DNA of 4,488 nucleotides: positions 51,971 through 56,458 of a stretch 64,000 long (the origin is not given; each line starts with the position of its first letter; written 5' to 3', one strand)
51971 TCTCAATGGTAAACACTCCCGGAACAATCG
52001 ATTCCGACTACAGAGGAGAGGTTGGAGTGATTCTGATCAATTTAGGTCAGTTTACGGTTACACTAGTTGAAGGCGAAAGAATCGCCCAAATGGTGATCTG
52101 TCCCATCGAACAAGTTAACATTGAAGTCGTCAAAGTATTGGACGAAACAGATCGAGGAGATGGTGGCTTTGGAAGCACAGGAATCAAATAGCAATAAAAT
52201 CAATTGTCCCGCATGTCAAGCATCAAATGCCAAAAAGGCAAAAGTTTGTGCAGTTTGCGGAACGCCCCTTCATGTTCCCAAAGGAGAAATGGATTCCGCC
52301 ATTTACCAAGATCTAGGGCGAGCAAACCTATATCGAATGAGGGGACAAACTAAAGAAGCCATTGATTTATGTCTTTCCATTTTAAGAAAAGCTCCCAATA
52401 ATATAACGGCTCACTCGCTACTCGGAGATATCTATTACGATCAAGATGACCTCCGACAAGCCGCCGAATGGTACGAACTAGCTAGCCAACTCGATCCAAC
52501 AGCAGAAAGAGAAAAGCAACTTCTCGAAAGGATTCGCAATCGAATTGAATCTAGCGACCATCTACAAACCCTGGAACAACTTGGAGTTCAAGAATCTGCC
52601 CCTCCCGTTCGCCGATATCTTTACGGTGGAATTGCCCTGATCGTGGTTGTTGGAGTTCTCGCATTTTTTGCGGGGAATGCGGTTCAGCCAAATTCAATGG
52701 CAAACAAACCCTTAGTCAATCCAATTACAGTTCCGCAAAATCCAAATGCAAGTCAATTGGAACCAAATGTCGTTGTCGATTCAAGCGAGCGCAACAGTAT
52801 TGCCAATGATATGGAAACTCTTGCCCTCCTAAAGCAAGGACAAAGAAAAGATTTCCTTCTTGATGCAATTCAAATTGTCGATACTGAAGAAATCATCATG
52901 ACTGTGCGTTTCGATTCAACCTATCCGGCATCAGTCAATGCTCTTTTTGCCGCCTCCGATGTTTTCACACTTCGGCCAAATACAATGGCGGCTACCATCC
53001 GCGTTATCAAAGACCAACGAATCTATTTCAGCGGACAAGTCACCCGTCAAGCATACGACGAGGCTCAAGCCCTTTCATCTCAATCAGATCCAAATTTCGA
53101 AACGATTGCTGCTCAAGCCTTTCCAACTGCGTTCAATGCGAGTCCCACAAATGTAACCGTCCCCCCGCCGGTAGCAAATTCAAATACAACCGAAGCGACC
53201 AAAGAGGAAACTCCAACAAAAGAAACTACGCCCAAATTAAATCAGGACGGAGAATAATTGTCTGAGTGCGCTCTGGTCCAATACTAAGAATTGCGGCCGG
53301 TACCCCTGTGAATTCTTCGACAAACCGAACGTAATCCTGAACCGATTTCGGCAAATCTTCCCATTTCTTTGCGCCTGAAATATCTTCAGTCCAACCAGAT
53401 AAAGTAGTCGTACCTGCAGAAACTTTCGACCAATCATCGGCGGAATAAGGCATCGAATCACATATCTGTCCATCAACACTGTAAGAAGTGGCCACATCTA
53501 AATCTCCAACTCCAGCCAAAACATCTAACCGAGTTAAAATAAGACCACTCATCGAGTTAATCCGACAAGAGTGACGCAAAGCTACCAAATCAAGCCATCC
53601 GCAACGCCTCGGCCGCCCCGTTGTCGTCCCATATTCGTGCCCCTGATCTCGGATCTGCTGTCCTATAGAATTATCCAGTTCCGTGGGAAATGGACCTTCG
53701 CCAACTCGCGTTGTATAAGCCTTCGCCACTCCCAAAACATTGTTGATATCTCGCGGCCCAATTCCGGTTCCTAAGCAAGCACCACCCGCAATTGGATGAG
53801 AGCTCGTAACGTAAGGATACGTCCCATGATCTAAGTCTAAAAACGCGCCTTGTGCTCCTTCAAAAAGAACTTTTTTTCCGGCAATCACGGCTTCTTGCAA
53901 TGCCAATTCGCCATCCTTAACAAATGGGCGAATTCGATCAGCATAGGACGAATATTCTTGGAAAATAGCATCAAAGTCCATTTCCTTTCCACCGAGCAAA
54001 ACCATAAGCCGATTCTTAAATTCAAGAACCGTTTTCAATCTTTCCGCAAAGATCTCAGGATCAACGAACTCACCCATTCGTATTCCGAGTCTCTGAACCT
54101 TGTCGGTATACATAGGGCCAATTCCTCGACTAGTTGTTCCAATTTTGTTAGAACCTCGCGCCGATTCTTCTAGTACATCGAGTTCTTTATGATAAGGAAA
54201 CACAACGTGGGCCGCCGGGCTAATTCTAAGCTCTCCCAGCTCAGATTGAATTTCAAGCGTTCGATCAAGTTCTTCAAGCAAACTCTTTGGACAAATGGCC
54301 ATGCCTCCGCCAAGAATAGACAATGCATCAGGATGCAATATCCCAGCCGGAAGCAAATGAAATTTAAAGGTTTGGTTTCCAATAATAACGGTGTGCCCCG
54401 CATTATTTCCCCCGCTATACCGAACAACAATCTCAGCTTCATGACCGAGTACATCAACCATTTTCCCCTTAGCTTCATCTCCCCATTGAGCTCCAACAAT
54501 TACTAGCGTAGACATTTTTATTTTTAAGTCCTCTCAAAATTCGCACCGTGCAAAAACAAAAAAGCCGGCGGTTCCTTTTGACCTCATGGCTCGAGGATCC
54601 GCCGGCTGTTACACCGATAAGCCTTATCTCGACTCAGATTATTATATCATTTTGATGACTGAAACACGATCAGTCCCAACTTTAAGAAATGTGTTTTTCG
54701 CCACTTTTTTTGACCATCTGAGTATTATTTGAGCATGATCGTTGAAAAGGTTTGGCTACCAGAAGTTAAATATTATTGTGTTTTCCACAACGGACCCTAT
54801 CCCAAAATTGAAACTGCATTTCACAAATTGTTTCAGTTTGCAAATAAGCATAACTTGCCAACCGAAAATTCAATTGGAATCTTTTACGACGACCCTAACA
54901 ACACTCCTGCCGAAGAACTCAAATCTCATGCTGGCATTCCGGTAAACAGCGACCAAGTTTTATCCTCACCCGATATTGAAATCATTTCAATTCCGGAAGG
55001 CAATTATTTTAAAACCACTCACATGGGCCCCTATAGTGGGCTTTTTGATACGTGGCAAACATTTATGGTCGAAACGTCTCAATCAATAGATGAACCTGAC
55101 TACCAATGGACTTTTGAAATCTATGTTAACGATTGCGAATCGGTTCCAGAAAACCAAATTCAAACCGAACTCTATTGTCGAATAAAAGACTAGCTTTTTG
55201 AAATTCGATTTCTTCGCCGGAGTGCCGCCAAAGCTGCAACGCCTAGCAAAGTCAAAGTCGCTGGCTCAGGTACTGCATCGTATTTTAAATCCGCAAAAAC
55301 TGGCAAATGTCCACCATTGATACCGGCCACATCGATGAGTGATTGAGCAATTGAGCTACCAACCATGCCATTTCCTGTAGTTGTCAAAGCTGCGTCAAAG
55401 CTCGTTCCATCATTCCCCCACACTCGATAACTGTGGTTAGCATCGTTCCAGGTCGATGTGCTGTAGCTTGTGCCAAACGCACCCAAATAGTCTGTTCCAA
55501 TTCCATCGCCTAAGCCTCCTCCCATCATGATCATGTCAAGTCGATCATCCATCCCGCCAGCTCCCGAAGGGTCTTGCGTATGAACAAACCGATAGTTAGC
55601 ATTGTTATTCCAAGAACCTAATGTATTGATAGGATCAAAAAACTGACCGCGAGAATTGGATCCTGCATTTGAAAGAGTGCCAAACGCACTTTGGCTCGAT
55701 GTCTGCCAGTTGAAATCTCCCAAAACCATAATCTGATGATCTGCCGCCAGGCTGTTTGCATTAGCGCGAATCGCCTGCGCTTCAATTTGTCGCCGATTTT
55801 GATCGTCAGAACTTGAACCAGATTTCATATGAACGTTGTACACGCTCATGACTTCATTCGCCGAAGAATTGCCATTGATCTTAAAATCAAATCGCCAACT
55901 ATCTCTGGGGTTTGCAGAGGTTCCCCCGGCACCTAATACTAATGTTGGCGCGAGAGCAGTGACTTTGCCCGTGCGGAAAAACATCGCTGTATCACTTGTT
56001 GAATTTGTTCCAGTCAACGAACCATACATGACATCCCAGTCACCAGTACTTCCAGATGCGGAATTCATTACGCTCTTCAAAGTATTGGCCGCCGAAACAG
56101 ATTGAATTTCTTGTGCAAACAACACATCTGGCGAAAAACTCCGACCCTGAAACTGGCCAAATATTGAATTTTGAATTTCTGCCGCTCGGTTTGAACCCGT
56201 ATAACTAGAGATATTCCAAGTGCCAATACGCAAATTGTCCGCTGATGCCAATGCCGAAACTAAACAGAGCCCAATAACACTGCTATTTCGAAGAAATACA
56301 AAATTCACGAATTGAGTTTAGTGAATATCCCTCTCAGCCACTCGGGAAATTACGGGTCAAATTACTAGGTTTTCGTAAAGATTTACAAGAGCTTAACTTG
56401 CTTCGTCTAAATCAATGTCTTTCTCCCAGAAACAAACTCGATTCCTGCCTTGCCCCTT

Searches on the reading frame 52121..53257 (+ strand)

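Call 77: search_protein_families(library=pfam, proteins=[window:52121-53257:+], max_evalue=0.001)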
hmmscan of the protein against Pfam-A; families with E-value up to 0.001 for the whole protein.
window:52121-53257:+ (378 aa): 13 families
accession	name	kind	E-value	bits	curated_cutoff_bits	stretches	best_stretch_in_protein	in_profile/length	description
PF07719.23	TPR_2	-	2.1e-09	37.2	27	1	97-127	3-33/34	Tetratricopeptide repeat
PF00515.34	TPR_1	-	8.5e-09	35.3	27.8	1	97-127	3-33/34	Tetratricopeptide repeat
PF13414.12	TPR_11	-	4.1e-06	26.8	26.8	0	102-127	1-26/42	TPR repeat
PF13428.12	TPR_14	-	6.2e-06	26.8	23.5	0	66-103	6-43/44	Tetratricopeptide repeat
PF14559.12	TPR_19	-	1.4e-05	25.8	25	1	73-135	3-65/68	Tetratricopeptide repeat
PF13176.12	TPR_7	-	4.9e-05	23.5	27.9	0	97-127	1-31/36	Tetratricopeptide repeat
PF13432.12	TPR_16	-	8.2e-05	23.4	32.7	1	66-128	2-64/65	Tetratricopeptide repeat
PF12773.13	DZR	-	0.00016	22.2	27.3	1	29-51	1-23/45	Double zinc ribbon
PF13424.12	TPR_12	-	0.00024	21.7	30.1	1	66-124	8-74/77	Tetratricopeptide repeat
PF20225.4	DUF6584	-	0.00029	21.3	27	0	74-128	16-70/171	Family of unknown function (DUF6584)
PF23914.1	TPR_CcmH_CycH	-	0.00055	20.3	42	0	76-127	102-154/158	Cytochrome c-type biogenesis protein H TPR domain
PF13181.12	TPR_8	-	0.00072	20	25.7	0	97-126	3-32/34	Tetratricopeptide repeat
PF13431.12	TPR_17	-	0.00087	19.8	24.4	0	83-114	1-32/34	Tetratricopeptide repeat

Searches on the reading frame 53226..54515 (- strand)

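Call 77: search_protein_families(library=pfam, proteins=[window:53226-54515:-], max_evalue=0.001)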
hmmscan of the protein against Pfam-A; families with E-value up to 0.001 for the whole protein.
window:53226-54515:- (429 aa): 1 family
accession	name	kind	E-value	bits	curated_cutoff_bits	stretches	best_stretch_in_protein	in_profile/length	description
PF00709.27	Adenylsucc_synt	-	1.5e-172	574.5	27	1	5-420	1-416/416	Adenylosuccinate synthetase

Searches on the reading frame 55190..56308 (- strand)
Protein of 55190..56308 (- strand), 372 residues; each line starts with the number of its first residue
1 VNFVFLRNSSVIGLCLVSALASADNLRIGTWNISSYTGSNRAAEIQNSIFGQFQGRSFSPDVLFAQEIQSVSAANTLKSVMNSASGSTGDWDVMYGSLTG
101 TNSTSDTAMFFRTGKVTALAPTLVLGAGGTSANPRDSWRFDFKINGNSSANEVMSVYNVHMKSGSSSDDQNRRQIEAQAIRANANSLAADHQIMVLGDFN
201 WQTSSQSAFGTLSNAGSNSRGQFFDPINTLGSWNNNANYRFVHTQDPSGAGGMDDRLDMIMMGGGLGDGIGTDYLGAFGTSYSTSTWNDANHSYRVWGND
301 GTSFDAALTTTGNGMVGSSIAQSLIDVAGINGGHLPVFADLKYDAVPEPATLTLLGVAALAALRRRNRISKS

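Call 77: search_protein_families(library=pfam, proteins=[window:55190-56308:-], max_evalue=0.001)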
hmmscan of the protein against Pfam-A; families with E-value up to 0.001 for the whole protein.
window:55190-56308:- (372 aa): 2 families
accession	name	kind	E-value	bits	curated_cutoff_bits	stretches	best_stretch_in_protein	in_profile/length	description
PF03372.29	Exo_endo_phos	-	1.7e-08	34.9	24.5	1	29-266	1-206/225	Endonuclease/Exonuclease/phosphatase family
PF07589.16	PEP-CTERM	-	9.3e-06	26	20.7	1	345-366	1-24/24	PEP-CTERM motif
